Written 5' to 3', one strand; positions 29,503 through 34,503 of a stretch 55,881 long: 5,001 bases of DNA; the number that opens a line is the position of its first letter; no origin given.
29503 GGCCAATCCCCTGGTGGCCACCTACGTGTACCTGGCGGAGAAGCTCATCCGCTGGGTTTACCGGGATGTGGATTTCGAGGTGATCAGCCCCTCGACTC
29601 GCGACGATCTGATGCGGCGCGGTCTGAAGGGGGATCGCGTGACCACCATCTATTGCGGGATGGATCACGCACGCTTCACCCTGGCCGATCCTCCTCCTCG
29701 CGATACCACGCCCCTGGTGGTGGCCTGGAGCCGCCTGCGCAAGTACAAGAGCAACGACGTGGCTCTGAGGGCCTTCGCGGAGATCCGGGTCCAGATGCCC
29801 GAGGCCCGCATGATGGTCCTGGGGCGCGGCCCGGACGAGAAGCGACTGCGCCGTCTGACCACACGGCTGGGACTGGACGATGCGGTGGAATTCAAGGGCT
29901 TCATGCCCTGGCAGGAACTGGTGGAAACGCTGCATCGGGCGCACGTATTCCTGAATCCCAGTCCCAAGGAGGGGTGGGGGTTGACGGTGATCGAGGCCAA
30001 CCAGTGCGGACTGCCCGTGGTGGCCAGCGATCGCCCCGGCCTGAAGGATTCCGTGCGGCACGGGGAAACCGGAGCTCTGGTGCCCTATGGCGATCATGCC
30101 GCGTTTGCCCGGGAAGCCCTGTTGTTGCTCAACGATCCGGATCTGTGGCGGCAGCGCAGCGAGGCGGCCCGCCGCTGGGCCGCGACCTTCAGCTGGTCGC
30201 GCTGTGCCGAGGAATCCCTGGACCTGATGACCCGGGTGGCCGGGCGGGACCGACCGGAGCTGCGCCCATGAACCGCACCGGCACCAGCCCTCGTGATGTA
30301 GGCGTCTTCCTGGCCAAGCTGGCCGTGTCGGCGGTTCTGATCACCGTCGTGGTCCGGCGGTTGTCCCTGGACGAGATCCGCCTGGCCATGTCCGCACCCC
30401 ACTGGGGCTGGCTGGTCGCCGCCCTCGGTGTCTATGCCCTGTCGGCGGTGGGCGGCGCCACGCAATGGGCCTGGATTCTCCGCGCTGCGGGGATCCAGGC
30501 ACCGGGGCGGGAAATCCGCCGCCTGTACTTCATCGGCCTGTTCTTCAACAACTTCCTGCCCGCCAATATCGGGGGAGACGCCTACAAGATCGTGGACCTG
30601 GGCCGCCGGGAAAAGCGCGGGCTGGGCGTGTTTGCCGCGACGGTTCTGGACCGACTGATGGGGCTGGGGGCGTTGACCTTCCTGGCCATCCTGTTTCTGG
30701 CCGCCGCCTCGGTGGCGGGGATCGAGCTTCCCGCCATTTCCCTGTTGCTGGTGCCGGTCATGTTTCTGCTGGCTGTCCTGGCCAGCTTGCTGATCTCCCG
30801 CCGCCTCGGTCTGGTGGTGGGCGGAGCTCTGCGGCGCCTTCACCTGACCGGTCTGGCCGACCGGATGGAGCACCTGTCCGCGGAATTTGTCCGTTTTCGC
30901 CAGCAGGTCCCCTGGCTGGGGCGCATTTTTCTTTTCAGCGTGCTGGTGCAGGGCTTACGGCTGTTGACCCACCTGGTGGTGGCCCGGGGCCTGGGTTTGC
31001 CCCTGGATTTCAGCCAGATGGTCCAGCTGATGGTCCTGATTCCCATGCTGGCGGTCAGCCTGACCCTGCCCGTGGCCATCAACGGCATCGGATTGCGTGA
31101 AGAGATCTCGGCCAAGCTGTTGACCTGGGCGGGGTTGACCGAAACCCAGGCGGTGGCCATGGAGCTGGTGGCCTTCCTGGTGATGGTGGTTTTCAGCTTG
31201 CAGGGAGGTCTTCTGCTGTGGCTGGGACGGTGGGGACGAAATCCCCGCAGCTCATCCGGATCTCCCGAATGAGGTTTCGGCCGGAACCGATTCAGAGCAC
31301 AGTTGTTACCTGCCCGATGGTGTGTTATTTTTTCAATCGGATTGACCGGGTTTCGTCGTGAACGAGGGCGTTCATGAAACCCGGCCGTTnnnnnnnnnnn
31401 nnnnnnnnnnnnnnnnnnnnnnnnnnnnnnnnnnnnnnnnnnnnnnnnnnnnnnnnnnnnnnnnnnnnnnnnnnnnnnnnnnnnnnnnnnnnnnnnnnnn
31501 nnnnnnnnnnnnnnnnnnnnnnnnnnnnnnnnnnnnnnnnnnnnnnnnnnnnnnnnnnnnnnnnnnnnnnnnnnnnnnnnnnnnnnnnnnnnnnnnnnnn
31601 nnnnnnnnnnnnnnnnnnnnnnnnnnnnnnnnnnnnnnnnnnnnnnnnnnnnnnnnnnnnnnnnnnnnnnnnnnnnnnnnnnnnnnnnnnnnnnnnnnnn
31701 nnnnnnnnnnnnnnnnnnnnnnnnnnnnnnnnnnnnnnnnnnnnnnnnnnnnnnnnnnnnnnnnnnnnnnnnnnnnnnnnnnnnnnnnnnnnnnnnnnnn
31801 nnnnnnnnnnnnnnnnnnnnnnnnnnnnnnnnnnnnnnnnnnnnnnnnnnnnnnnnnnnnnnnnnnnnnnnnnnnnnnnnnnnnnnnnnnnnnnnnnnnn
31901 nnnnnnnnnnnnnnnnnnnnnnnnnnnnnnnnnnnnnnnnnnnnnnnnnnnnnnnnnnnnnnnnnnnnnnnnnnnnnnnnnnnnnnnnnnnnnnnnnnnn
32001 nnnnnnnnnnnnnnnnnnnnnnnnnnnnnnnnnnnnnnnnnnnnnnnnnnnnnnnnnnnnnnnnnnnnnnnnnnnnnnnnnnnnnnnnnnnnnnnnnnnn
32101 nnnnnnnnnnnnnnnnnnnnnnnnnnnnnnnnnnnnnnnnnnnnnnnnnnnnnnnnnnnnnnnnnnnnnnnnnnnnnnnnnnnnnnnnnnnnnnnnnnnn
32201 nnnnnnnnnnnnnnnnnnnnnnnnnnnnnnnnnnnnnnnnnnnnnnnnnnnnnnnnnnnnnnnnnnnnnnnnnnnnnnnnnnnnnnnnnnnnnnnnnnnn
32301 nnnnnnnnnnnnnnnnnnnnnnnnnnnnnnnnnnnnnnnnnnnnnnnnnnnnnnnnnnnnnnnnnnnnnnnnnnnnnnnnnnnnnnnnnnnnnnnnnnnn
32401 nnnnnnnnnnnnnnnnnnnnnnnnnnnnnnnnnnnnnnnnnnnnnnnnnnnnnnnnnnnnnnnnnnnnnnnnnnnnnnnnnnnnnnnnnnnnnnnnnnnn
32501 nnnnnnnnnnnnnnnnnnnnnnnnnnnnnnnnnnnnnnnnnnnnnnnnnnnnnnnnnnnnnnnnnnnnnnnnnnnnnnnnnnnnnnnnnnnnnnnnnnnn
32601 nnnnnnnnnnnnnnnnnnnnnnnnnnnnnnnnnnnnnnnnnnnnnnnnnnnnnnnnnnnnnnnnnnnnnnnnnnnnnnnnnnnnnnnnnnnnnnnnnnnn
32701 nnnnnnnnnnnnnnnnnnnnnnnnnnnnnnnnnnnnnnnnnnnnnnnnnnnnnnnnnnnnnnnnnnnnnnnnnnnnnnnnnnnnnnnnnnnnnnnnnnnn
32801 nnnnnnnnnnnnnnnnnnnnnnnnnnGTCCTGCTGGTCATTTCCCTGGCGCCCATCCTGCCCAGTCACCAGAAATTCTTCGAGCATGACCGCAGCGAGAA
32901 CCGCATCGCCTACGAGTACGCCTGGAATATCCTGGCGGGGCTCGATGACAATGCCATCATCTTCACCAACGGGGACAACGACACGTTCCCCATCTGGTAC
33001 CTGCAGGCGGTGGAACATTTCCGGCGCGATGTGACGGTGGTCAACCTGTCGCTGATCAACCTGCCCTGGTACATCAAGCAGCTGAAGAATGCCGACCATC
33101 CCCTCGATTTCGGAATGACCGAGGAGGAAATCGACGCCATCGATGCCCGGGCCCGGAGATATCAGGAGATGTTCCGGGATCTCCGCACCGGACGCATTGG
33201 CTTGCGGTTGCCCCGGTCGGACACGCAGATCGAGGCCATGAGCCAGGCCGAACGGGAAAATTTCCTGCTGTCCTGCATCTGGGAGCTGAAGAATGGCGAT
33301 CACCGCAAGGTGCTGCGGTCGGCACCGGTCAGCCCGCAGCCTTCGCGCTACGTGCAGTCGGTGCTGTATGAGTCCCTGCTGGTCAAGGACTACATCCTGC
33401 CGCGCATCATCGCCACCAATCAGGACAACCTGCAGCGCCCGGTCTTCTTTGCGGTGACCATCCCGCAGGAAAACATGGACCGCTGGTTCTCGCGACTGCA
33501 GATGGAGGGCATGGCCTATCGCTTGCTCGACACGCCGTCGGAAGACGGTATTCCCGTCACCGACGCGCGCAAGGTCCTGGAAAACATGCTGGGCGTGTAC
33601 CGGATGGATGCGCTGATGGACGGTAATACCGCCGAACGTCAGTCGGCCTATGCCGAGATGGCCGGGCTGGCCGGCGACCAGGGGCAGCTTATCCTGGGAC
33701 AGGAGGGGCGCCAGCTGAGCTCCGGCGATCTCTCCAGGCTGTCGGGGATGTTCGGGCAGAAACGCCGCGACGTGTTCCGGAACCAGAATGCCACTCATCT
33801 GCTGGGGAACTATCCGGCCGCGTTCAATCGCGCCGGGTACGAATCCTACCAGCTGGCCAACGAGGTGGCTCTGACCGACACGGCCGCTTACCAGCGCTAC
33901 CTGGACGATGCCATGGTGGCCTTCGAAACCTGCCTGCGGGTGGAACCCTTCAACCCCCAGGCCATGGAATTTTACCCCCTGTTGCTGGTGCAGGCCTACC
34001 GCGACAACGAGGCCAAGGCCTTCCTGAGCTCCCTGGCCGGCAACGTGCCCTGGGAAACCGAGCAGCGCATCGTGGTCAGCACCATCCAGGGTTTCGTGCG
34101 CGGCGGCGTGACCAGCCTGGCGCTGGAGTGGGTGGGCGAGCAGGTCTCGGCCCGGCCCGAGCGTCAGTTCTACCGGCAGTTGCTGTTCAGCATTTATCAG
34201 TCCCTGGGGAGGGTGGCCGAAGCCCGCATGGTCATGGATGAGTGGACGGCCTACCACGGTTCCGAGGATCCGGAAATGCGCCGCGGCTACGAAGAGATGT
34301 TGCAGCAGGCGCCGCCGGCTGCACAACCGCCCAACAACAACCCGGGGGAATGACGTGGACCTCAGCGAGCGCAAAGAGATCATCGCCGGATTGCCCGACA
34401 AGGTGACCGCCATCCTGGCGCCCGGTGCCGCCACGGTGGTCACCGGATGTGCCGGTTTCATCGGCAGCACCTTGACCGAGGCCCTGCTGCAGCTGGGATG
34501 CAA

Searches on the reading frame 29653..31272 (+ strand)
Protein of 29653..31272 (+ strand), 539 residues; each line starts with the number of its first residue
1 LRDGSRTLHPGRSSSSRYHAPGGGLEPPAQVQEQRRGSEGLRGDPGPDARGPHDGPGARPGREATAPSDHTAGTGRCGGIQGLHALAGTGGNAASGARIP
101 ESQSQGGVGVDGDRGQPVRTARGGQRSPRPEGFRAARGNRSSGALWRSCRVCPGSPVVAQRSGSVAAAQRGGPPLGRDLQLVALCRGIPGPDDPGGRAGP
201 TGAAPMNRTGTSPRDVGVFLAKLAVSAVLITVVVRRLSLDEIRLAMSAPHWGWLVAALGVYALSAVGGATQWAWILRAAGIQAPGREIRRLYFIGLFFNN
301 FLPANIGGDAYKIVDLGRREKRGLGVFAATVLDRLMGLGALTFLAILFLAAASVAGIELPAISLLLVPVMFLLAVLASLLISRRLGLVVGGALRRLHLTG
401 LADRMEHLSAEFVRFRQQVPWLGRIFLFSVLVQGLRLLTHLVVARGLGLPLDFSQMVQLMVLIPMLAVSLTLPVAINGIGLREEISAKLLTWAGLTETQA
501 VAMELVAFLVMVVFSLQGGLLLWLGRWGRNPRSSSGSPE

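Call 3: search_protein_families(library=pfam, proteins=[window:29653-31272:+], max_evalue=0.001)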
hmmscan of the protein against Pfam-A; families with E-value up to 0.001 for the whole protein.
window:29653-31272:+ (539 aa): 1 family
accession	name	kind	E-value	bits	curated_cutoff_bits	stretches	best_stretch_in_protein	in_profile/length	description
PF03706.18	LPG_synthase_TM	-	2.9e-33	116.1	33.4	1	220-514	2-297/302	Lysylphosphatidylglycerol synthase TM region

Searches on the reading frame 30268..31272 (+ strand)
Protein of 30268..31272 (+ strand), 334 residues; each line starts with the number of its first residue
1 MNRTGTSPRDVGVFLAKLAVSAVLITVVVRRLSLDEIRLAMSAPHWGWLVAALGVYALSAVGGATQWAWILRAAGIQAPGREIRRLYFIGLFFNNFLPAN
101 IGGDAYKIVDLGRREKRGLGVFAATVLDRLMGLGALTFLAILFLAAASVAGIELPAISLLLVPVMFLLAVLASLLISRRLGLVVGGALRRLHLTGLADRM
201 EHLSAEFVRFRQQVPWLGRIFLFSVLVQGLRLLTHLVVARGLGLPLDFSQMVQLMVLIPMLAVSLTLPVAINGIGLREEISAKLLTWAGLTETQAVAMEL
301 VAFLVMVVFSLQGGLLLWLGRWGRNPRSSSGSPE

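Call 9: search_protein_families(library=ncbifam, proteins=[window:30268-31272:+], max_evalue=0.001)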
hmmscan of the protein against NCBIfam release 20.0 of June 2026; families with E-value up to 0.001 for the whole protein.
window:30268-31272:+ (334 aa): 1 family
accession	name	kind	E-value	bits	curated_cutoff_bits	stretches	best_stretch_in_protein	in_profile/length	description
TIGR00374.1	TIGR00374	subfamily_domain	4.7e-10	39.4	43.2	1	19-305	2-297/323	flippase-like domain-containing protein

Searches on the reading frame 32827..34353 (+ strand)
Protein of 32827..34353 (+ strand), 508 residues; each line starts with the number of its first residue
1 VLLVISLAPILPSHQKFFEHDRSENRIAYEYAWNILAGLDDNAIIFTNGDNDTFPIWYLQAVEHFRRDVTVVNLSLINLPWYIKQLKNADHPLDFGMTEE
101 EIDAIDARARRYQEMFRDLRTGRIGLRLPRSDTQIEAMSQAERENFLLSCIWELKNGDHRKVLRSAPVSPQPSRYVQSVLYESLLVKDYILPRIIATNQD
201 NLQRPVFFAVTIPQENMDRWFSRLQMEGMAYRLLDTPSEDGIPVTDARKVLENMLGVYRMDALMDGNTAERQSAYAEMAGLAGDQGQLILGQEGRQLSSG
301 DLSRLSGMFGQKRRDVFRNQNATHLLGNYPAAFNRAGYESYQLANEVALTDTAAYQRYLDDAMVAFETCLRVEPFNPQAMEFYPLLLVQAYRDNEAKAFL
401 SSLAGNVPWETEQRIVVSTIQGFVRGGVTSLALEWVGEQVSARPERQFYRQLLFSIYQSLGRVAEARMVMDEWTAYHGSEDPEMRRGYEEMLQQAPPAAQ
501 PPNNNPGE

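Call 73: search_protein_families(library=pfam, proteins=[window:32827-34353:+], max_evalue=1)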
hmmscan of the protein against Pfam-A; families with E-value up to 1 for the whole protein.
window:32827-34353:+ (508 aa): 2 families
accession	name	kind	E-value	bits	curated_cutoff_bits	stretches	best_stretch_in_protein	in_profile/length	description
PF13428.12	TPR_14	-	0.037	15.1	23.5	0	349-383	7-41/44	Tetratricopeptide repeat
PF11846.14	Wzy_C_2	-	0.052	13.9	28.5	1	432-484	132-183/191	Virulence factor membrane-bound polymerase, C-terminal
